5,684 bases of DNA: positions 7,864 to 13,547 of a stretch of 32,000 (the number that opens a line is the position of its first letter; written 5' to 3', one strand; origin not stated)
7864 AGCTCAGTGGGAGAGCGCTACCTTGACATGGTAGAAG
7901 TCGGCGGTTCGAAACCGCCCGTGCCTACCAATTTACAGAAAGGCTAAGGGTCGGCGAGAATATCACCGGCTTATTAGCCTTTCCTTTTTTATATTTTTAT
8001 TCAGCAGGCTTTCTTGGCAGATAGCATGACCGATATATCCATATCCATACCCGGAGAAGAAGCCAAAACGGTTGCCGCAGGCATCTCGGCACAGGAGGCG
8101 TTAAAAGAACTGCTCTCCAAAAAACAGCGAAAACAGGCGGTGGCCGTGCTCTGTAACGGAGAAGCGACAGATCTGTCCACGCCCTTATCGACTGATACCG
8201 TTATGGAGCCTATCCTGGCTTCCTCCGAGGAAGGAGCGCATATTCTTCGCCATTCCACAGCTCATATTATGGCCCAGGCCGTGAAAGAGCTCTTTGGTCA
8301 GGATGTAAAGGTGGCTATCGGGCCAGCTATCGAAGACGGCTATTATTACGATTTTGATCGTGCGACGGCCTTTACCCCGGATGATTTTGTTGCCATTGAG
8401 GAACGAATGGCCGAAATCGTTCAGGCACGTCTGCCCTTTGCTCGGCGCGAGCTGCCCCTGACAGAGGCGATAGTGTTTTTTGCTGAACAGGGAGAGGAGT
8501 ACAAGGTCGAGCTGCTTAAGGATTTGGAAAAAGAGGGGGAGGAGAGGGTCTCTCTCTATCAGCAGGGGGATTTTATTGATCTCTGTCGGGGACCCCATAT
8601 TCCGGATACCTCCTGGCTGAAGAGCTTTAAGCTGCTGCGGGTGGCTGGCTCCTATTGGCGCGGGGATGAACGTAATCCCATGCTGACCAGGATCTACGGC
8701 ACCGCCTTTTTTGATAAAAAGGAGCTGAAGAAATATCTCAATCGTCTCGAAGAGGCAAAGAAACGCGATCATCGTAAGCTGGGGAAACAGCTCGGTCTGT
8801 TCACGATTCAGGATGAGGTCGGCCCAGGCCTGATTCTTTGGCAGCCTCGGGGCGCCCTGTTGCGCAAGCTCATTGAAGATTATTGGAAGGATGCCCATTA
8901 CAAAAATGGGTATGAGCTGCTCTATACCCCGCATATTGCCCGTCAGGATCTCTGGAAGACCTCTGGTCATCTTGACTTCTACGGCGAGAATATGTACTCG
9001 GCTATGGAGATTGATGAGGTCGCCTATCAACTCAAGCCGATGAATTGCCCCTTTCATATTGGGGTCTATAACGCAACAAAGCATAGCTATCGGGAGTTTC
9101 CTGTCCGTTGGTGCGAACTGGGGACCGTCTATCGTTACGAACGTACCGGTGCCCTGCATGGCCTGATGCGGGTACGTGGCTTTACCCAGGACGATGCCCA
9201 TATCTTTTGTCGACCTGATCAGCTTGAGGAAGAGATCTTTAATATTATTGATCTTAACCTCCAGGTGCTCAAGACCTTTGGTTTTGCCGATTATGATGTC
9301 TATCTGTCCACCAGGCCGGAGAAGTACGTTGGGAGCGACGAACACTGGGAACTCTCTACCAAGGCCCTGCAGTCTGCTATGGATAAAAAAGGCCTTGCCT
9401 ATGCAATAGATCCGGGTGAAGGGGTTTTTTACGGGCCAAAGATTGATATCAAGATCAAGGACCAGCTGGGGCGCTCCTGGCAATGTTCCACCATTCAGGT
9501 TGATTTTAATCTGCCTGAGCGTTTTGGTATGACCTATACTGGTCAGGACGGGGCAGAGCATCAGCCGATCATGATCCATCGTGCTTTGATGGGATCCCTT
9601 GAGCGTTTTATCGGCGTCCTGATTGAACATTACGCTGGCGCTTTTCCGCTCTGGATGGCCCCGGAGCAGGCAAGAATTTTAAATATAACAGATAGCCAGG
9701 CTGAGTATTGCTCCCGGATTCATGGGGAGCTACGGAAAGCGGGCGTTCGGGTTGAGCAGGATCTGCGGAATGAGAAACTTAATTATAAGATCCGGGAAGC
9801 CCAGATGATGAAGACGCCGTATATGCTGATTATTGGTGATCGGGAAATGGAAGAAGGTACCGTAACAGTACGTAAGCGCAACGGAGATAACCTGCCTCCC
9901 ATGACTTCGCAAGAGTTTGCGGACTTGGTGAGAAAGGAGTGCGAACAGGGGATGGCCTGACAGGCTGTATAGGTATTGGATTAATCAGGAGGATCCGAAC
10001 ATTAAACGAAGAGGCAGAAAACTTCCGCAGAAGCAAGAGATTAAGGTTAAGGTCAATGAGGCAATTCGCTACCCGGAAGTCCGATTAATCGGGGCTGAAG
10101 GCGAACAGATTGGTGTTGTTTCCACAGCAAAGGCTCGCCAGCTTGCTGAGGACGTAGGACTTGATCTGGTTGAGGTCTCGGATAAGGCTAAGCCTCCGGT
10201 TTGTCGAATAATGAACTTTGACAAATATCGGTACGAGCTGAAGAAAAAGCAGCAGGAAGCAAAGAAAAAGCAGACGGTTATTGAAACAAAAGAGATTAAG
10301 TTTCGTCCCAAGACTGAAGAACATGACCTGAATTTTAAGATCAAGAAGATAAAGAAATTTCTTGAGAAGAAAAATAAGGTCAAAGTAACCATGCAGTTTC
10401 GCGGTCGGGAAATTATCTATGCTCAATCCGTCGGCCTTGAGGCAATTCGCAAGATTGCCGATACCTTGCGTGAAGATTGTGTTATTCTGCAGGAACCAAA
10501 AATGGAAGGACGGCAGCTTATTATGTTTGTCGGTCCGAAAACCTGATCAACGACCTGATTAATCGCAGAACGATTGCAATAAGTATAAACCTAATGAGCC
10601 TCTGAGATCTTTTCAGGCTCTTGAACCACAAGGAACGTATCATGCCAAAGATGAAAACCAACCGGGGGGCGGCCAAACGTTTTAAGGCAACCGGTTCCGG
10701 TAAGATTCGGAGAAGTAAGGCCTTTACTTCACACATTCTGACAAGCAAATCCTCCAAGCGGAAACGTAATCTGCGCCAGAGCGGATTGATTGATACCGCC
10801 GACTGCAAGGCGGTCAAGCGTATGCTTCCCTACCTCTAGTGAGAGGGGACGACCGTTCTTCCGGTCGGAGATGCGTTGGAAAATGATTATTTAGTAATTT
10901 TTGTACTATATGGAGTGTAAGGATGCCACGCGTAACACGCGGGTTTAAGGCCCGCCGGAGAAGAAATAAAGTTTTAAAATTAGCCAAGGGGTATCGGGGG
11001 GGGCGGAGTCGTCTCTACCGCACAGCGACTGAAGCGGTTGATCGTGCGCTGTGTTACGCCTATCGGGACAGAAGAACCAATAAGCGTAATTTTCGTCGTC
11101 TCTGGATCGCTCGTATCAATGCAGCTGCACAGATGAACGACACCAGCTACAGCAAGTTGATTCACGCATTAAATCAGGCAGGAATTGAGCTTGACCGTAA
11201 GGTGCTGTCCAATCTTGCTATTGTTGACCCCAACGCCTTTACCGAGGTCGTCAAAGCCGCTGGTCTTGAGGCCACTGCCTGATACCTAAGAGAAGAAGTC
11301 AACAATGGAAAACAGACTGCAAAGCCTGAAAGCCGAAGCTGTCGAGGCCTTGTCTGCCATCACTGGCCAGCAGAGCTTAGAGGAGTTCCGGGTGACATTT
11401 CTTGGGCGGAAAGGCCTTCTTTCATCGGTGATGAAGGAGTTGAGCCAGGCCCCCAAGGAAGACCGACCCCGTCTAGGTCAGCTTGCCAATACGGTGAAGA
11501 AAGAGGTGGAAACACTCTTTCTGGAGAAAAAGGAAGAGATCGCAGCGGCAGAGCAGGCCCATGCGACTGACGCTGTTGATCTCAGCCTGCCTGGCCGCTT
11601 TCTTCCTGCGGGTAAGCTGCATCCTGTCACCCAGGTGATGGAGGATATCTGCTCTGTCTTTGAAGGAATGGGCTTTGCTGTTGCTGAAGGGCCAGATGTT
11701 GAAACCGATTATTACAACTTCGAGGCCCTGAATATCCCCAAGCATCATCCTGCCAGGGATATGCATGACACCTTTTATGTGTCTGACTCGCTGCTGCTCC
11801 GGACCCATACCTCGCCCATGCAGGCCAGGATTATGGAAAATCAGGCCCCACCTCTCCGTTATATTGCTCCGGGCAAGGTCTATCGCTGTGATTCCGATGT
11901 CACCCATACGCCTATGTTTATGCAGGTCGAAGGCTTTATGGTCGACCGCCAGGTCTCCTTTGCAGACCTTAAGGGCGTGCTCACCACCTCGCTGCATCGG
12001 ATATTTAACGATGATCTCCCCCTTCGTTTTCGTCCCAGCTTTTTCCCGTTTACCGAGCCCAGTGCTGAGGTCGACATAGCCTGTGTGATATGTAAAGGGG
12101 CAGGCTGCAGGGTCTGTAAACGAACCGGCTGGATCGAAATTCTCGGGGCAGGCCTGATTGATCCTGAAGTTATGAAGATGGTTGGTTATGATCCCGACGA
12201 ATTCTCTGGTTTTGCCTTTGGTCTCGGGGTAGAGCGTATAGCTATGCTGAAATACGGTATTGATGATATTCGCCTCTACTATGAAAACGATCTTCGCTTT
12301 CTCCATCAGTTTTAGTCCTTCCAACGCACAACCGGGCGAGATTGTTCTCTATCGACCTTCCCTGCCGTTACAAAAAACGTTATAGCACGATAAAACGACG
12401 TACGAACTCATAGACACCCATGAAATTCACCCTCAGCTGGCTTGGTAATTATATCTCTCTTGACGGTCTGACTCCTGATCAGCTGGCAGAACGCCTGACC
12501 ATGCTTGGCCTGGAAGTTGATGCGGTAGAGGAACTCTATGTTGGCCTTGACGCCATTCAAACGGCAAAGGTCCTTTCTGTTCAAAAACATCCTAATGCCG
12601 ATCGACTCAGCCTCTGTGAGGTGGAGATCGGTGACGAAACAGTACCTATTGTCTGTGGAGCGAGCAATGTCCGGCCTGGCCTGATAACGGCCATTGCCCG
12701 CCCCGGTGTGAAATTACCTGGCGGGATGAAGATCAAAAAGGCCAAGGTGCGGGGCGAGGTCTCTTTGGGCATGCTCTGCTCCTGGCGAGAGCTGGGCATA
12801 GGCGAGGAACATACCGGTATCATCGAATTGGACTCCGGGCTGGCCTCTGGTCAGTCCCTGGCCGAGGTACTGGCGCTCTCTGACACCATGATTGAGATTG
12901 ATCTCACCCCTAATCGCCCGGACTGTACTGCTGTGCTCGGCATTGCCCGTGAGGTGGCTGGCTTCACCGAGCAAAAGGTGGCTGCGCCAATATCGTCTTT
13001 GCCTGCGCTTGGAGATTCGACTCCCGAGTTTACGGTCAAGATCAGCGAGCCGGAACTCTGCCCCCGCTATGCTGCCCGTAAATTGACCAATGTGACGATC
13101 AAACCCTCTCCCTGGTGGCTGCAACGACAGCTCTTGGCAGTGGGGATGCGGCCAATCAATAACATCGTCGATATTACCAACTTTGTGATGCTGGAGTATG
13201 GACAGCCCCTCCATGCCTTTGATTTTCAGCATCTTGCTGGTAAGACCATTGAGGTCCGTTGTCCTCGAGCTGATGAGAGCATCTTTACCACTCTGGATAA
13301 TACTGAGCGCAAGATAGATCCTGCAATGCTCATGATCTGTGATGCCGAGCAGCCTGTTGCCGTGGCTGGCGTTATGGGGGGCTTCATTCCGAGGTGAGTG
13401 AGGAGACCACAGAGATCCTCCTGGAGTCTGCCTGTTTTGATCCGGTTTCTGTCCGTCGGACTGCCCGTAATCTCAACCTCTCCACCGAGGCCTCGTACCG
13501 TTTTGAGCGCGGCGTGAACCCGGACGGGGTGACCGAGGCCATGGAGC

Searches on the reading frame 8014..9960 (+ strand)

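Call 48: search_protein_families(library=pfam, proteins=[window:8014-9960:+], max_evalue=0.001)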
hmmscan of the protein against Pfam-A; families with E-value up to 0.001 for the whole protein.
window:8014-9960:+ (648 aa): 3 families
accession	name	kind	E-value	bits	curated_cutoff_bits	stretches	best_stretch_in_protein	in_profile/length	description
PF00587.30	tRNA-synt_2b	-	6.6e-44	150.5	29.3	1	336-540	9-179/179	tRNA synthetase class II core domain (G, H, P, S and T)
PF03129.25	HGTP_anticodon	-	6.5e-23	81.1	21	1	552-641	1-93/94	Anticodon binding domain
PF07973.19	tRNA_SAD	-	8.5e-15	54.9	24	1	179-228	1-44/44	Threonyl and Alanyl tRNA synthetase second additional domain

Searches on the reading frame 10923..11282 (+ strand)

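Call 48: search_protein_families(library=pfam, proteins=[window:10923-11282:+], max_evalue=0.001)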
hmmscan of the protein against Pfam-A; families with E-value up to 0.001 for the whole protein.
window:10923-11282:+ (119 aa): 1 family
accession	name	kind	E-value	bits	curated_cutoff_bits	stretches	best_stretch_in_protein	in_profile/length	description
PF00453.23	Ribosomal_L20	-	1.1e-45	154.5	30.8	1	3-108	1-106/107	Ribosomal protein L20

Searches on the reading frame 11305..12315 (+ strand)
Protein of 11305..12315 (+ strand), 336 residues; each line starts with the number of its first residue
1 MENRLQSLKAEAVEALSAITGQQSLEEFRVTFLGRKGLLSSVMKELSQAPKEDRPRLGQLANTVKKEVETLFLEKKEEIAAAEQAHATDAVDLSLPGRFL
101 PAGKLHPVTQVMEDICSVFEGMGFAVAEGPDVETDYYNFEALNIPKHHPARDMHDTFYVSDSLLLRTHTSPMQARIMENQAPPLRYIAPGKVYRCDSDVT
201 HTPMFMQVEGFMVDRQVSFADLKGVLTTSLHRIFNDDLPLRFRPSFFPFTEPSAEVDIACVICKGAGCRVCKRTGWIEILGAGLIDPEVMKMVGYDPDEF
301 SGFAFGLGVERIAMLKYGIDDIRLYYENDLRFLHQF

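Call 48: search_protein_families(library=pfam, proteins=[window:11305-12315:+], max_evalue=0.001)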
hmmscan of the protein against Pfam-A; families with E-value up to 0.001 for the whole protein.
window:11305-12315:+ (336 aa): 2 families
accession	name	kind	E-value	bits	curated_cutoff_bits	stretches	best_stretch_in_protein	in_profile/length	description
PF01409.25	tRNA-synt_2d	-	1.2e-101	339.8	19.8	1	91-336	2-246/246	tRNA synthetases class II core domain (F)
PF02912.23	Phe_tRNA-synt_N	-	1.8e-20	73.1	22.3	1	23-85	4-66/69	Aminoacyl tRNA synthetase class II, N-terminal domain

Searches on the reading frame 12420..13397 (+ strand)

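Call 48: search_protein_families(library=pfam, proteins=[window:12420-13397:+], max_evalue=0.001)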
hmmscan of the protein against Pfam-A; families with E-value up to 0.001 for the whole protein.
window:12420-13397:+ (325 aa): 2 families
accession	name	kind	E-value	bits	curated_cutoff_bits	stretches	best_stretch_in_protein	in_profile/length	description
PF03483.22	B3_4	-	2.3e-41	141.8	29.3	1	214-321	2-108/174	B3/4 domain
PF01588.26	tRNA_bind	-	5.7e-19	68.5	27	1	46-145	1-95/96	Putative tRNA binding domain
